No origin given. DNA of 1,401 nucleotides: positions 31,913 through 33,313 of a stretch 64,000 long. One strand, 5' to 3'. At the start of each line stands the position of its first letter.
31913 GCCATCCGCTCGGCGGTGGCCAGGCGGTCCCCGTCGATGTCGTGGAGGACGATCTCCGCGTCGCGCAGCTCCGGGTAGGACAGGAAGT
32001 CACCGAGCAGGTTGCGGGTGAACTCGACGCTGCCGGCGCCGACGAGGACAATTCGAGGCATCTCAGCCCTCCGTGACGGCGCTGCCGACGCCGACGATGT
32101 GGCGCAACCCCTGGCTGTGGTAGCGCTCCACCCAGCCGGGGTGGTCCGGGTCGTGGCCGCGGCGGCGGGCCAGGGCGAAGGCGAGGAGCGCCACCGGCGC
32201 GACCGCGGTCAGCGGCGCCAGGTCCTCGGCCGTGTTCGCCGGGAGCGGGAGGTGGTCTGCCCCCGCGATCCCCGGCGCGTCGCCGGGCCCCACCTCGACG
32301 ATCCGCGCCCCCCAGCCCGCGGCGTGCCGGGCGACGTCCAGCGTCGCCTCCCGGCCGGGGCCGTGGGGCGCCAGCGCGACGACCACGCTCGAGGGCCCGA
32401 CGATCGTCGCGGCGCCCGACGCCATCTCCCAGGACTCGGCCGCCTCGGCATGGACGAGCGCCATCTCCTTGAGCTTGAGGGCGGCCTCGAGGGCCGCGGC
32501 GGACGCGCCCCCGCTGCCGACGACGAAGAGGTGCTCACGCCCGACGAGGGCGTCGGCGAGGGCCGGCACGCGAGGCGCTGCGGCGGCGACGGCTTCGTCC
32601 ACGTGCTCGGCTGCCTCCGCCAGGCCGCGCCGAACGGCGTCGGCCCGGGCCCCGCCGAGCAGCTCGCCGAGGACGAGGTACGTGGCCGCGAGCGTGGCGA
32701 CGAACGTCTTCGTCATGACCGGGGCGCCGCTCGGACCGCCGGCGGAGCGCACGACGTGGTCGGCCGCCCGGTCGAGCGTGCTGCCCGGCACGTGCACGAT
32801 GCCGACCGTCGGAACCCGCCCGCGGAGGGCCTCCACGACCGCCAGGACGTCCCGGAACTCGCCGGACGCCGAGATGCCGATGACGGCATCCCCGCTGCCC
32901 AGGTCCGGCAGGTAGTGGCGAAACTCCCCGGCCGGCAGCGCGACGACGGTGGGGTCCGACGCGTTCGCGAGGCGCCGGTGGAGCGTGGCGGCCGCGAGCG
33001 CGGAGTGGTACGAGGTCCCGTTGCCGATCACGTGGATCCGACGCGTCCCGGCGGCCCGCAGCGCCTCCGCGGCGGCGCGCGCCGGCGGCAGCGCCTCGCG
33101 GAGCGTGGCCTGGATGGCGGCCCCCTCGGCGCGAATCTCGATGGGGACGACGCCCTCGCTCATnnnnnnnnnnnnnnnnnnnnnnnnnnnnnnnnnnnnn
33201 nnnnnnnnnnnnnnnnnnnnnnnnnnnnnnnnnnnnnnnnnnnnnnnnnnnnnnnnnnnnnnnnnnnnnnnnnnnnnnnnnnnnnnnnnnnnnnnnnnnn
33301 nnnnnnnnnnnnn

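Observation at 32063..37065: aga/lac-like tagatose-phosphate catabolic locus assembled from non-orthologous parts, with an amidohydrolase-DUF952 fusion and GH4 enzyme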

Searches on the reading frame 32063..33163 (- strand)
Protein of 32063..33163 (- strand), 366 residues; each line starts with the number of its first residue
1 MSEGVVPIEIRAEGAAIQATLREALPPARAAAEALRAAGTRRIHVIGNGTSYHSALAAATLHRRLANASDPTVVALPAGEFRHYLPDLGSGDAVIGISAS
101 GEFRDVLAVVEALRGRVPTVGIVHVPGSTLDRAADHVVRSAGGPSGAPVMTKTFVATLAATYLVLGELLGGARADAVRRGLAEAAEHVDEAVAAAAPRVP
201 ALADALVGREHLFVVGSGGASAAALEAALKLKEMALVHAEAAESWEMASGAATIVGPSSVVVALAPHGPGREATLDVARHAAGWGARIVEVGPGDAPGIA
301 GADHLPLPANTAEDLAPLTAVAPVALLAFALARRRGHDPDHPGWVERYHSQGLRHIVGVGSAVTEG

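Call 7: search_protein_families(library=pfam, proteins=[window:32063-33091:-], max_evalue=0.01)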
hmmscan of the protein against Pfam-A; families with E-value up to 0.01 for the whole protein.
window:32063-33091:- (342 aa): 1 family
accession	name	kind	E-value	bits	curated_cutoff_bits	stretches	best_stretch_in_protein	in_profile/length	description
PF01380.27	SIS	-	3.2e-26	92.1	25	2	17-140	6-128/131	SIS domain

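Call 8: search_protein_families(library=ncbifam, proteins=[window:32063-33091:-], max_evalue=0.01)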
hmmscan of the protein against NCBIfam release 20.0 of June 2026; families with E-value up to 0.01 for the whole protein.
window:32063-33091:- (342 aa): 12 families
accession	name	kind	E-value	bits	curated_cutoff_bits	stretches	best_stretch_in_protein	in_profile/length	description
TIGR01135.1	glmS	equivalog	6e-43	147.2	418.05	1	13-318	288-597/607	glutamine--fructose-6-phosphate transaminase (isomerizing)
NF001484.0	PRK00331.1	subfamily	2.6e-41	141.7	381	1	14-318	284-591/601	isomerizing glutamine--fructose-6-phosphate transaminase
NF041128.1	glucosaP_deam_GlmD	equivalog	7e-22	78.1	580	1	17-323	32-319/323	glucosamine-6-phosphate deaminase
NF046059.1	NagB_SO3506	equivalog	1.8e-15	57.1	430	1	8-238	30-253/330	glucosamine-6-phosphate deaminase NagB-II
TIGR02815.1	agaS_fam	subfamily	7.7e-07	28.4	529.2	1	125-318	160-354/372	putative sugar isomerase, AgaS family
NF008458.0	PRK11337.1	equivalog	6.9e-05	21.9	378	1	66-118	188-241/293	MurR/RpiR family transcriptional regulator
NF008141.0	PRK10892.1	equivalog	7.5e-05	22.1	505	1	17-145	50-174/328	arabinose-5-phosphate isomerase KdsD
NF040776.2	AlsR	equivalog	0.00011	21.2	400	1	64-134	174-243/279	transcriptional repressor AlsR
TIGR03127.2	RuMP_HxlB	equivalog_domain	0.00035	20.5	160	1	14-116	28-123/178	6-phospho-3-hexuloisomerase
TIGR00393.1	kpsF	subfamily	0.0023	17.5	203.7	1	30-126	11-108/268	KpsF/GutQ family sugar-phosphate isomerase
NF003915.0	PRK05441.1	subfamily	0.0039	16.2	168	1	64-120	129-186/300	N-acetylmuramic acid 6-phosphate etherase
NF041755.1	RuMP_HxlAB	equivalog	0.0099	14.9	500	0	16-115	246-338/391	bifunctional 3-hexulose-6-phosphate synthase/6-phospho-3-hexuloisomerase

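Call 10: search_protein_families(library=ncbifam, proteins=[window:32063-33163:-], max_evalue=0.001)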
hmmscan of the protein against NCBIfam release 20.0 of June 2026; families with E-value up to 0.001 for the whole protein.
window:32063-33163:- (366 aa): 9 families
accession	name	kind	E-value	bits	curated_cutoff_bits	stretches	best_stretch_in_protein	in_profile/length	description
TIGR01135.1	glmS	equivalog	5.4e-44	150.7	418.05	1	9-342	256-597/607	glutamine--fructose-6-phosphate transaminase (isomerizing)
NF001484.0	PRK00331.1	subfamily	4.6e-43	147.5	381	1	9-342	257-591/601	isomerizing glutamine--fructose-6-phosphate transaminase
NF041128.1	glucosaP_deam_GlmD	equivalog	8.3e-22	77.8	580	1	41-347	32-319/323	glucosamine-6-phosphate deaminase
NF046059.1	NagB_SO3506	equivalog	4.2e-16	59.2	430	1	14-262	12-253/330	glucosamine-6-phosphate deaminase NagB-II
TIGR02815.1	agaS_fam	subfamily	7.2e-07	28.5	529.2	1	149-342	160-354/372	putative sugar isomerase, AgaS family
NF008141.0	PRK10892.1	equivalog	7.6e-05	22.1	505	1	41-169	50-174/328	arabinose-5-phosphate isomerase KdsD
NF008458.0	PRK11337.1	equivalog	8.7e-05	21.6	378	0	90-142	188-241/293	MurR/RpiR family transcriptional regulator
NF040776.2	AlsR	equivalog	0.00014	20.9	400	0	88-158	174-243/279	transcriptional repressor AlsR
TIGR03127.2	RuMP_HxlB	equivalog_domain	0.00027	20.9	160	0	33-140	23-123/178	6-phospho-3-hexuloisomerase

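Call 17: search_solved_structures(query=window:32063-33163:-, max_evalue=0.001)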
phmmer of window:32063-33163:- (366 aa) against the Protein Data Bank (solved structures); distinct sequences matched with E-value up to 0.001: 30.
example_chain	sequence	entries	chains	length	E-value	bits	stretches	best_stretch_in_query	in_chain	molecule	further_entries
1moq_A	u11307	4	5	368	3.5e-24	89.1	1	40-343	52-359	GLUCOSAMINE 6-PHOSPHATE SYNTHASE | Glutamine--fructose-6-phosphate aminotransferase [isomerizing]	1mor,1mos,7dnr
1jxa_A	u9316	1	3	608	1.3e-23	87.3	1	40-343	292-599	glucosamine 6-phosphate synthase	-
4amv_A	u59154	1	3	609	1.3e-23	87.3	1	40-343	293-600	GLUCOSAMINE--FRUCTOSE-6-PHOSPHATE AMINOTRANSFERASE [ISOMER IZING]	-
3ooj_A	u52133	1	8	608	1.3e-23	87.2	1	40-343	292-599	Glucosamine/fructose-6-phosphate aminotransferase, isomerizing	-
2j6h_A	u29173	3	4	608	1.3e-23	87.2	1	40-343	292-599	GLUCOSAMINE-FRUCTOSE-6-PHOSPHATE AMINOTRANSFERASE | GLUCOSAMINE--FRUCTOSE-6-PHOSPHATE AMINOTRANSFERASE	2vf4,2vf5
4s1w_A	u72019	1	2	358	6.5e-21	78.4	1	41-342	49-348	Glutamine--fructose-6-phosphate aminotransferase [isomerizing]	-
2poc_A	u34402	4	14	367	7.3e-21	78.2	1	40-343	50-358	isomerase domain of glutamine-fructose-6-phosphate transaminase (isomerizing)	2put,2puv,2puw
3tbf_A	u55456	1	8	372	3e-18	69.6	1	39-343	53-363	Glucosamine--fructose-6-phosphate aminotransferase [isomerizing]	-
6zmk_A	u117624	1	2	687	1.5e-17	67.3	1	40-343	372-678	Glutamine--fructose-6-phosphate aminotransferase [isomerizing] 1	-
2zj3_A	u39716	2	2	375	2e-17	66.9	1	40-343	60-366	Glucosamine--fructose-6-phosphate aminotransferase [isomerizing] 1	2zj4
2v4m_A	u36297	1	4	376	2e-17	66.9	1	40-343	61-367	GLUCOSAMINE--FRUCTOSE-6-PHOSPHATE AMINOTRANSFERASE [ISOMERIZING] 1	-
6r4i_A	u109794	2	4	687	7.3e-17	65.1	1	40-343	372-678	Glutamine--fructose-6-phosphate aminotransferase [isomerizing] 1 | Glutamine--fructose-6-phosphate-aminotransferase [isomerizing] 1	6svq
7ndl_A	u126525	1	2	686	9.9e-17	64.6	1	40-343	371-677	Isoform 2 of Glutamine-fructose-6-phosphate aminotransferase [isomerizing] 1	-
6r4e_A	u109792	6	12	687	1e-16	64.6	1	40-343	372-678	Glutamine--fructose-6-phosphate aminotransferase [isomerizing] 1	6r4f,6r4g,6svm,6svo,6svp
6zmj_A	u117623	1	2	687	1e-16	64.6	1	40-343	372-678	Glutamine--fructose-6-phosphate aminotransferase [isomerizing] 1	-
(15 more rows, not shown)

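Call 19: find_homologous_proteins(query=window:32063-33163:-, max_evalue=1e-10)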
Query window:32063-33163:- (366 aa): 684 proteins with E <= 1e-10 among 8000 candidates; the best 120 are listed.
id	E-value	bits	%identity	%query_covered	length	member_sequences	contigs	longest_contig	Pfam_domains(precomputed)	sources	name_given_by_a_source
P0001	1.5e-205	700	94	100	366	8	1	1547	PF01380.28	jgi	-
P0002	4.8e-199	679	91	100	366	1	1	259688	PF01380.28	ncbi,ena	-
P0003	3.3e-187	640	86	100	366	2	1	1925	PF01380.28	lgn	-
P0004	5.3e-186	636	87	100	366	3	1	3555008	PF01380.28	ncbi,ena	-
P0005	2.7e-180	617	83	100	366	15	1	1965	PF01380.28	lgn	-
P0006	4.1e-180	617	84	100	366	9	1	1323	PF01380.28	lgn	-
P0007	1.2e-179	615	84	100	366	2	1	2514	PF01380.28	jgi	jgi:glucosamine--fructose-6-phosphate aminotransferase (isomerizing)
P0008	1.3e-179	615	84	100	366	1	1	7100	PF01380.28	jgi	jgi:glutamine---fructose-6-phosphate transaminase (isomerizing)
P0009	1.4e-177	608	83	100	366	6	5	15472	PF01380.28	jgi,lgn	jgi:glucosamine--fructose-6-phosphate aminotransferase (isomerizing)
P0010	4.5e-177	607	83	100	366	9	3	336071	PF01380.28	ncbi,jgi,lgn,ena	jgi:glucosamine--fructose-6-phosphate aminotransferase (isomerizing)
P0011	2.7e-176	604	83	100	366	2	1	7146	PF01380.28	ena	-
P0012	5.1e-176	603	83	100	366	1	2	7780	PF01380.28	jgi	jgi:glucosamine--fructose-6-phosphate aminotransferase (isomerizing)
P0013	7.7e-176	603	83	100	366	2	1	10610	PF01380.28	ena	-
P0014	3.4e-175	601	83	100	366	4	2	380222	PF01380.28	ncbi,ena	-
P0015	5.9e-175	600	82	100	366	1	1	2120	PF01380.28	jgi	jgi:glucosamine--fructose-6-phosphate aminotransferase (isomerizing)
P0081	1.9e-146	506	72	98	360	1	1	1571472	PF01380.28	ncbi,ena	-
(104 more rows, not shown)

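Call 20: find_encoding_contigs(protein=P0004, flank=10000, max_places=2)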
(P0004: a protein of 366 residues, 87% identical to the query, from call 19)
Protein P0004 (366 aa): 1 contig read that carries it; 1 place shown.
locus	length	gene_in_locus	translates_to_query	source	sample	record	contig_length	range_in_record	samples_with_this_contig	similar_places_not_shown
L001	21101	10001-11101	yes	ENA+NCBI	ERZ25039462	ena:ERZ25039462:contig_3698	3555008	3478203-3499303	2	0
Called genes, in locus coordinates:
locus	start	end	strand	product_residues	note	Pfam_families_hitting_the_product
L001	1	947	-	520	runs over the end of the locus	PF00361:Proton_antipo_M (weak)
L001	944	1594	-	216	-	-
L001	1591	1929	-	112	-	PF10502:Peptidase_S26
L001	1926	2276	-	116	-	PF10502:Peptidase_S26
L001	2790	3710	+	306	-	PF03030:H_PPase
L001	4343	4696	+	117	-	PF03030:H_PPase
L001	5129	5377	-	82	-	-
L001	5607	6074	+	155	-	PF01316:Arg_repressor, PF02863:Arg_repressor_C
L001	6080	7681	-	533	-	PF00294:PfkB, PF25270:Khk (faint), PF08543:Phos_pyr_kin (faint), PF00294:PfkB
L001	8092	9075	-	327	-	PF01791:DeoC, PF09863:DUF2090 (weak)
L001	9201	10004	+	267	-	PF08220:HTH_DeoR, PF08279:HTH_11 (weak), PF12840:HTH_20 (weak), PF13404:HTH_AsnC-type (weak), PF00455:DeoRC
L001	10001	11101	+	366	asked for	PF01380:SIS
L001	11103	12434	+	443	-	PF02056:Glyco_hydro_4, PF11975:Glyco_hydro_4C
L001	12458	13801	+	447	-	PF01547:SBP_bac_1, PF13416:SBP_bac_8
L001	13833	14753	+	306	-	PF00528:BPD_transp_1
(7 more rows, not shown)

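Call 21: find_encoding_contigs(protein=P0081, flank=10000, max_places=2)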
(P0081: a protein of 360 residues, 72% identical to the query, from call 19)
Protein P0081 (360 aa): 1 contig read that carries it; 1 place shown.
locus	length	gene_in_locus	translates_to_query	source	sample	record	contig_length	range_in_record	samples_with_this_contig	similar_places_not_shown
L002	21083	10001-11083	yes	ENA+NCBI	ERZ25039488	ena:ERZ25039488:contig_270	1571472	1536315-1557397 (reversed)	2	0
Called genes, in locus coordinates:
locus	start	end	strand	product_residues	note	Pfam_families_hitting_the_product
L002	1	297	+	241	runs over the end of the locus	-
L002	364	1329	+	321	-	PF13472:Lipase_GDSL_2 (weak)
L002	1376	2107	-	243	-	-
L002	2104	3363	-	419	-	PF00724:Oxidored_FMN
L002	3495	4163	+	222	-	PF00596:Aldolase_II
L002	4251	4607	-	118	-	-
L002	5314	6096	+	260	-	PF00933:Glyco_hydro_3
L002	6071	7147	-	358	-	PF00294:PfkB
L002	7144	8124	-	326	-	PF00294:PfkB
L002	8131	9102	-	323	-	PF01791:DeoC, PF09863:DUF2090 (weak)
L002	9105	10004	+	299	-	PF08220:HTH_DeoR, PF08279:HTH_11, PF25212:HVO_A0114 (weak), PF00455:DeoRC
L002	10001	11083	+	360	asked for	PF01380:SIS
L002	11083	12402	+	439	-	PF02056:Glyco_hydro_4, PF11975:Glyco_hydro_4C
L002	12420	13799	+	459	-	PF01547:SBP_bac_1, PF13416:SBP_bac_8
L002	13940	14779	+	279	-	PF00528:BPD_transp_1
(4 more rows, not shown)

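Call 23: find_related_loci(query=A1, collection=genome_contigs, flank=10000)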
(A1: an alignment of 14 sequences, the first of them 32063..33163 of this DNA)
Query A1 (366 aa) in genome_contigs; peptide patterns used: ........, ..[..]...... (x = any residue, [..] = any of these).
600 stretches matched a pattern (row limit reached: there are more); 548 encode a relative of the query (tblastn E <= 1e-3); the best 80 are kept; 80 distinct loci.
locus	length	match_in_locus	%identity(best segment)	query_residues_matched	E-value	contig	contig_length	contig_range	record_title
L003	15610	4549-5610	72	1-361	1e-155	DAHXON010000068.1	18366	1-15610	MAG TPA_asm: Chloroflexi bacterium isolate clean318 NODE_68_length_18366_cov_2.895019, whole genome shotgun sequence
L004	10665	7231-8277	64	9-359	4e-125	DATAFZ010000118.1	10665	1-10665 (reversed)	MAG TPA_asm: Candidatus Limnocylindrales bacterium isolate SMAG_U6816 k141_2570928, whole genome shotgun sequence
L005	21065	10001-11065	61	3-359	2e-119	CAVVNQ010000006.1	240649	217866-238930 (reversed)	MAG: uncultured Chloroflexia bacterium isolate MFD05684.bin.3.391 genome assembly, contig: contig_25936, whole genome sh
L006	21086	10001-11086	63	1-364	3e-114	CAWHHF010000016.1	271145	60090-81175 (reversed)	MAG: uncultured Chloroflexia bacterium isolate MFD01872.bin.3.159 genome assembly, contig: contig_45438, whole genome sh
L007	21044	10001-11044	60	9-358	4e-109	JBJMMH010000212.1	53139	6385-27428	MAG: Chloroflexota bacterium isolate 12C16O_48h_50_P13_coass_bin_32 k141_1517655, whole genome shotgun sequence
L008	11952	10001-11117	69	3-359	5e-119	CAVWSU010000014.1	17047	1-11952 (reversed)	MAG: uncultured Chloroflexia bacterium isolate MFD01299.bin.2.23 genome assembly, contig: contig_64916, whole genome sho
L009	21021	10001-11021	69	18-359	4e-117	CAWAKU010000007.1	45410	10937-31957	MAG: uncultured Chloroflexia bacterium isolate MFD02134.bin.1.198 genome assembly, contig: contig_30808, whole genome sh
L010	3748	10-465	73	202-359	5e-63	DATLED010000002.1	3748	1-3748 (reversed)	MAG TPA_asm: Acidimicrobiales bacterium isolate SMAG_U14367 k141_5238479, whole genome shotgun sequence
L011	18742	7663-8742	64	1-362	6e-118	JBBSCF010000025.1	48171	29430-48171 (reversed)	MAG: Candidatus Limnocylindrales bacterium isolate La6_metabat2.260 La6_metabat2.260_K_1736270_L_48171_cov_21.3356, whol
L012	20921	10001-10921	36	38-342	2e-37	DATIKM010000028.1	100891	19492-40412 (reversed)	MAG TPA_asm: Chthonomonadales bacterium isolate SMAG_U15718 k141_86087, whole genome shotgun sequence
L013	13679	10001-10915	31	42-342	4e-34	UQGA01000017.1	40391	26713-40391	uncultured Clostridiales bacterium isolate UMGS251 genome assembly, contig: NODE_57_length_40391_cov_20.304914, whole ge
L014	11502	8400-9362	31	22-342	1e-33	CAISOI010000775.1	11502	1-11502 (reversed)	MAG: uncultured Chthonomonas sp. isolate Umea1_bin-0718 genome assembly, contig: bin-0718:775/960, whole genome shotgun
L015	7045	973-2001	32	9-342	4e-32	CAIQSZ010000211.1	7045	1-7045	MAG: uncultured Elusimicrobia bacterium isolate I2_bin-066 genome assembly, contig: bin-066:211/493, whole genome shotgu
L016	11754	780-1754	30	9-342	8e-32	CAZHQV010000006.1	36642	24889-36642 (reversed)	MAG TPA_asm: uncultured Dehalococcoidales bacterium isolate SRP068000_co4_61 genome assembly, contig: NODE_720_length_36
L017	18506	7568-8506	34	37-342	1e-31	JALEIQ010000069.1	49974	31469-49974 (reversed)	MAG: Clostridiales bacterium isolate SUG39 k141_10296697, whole genome shotgun sequence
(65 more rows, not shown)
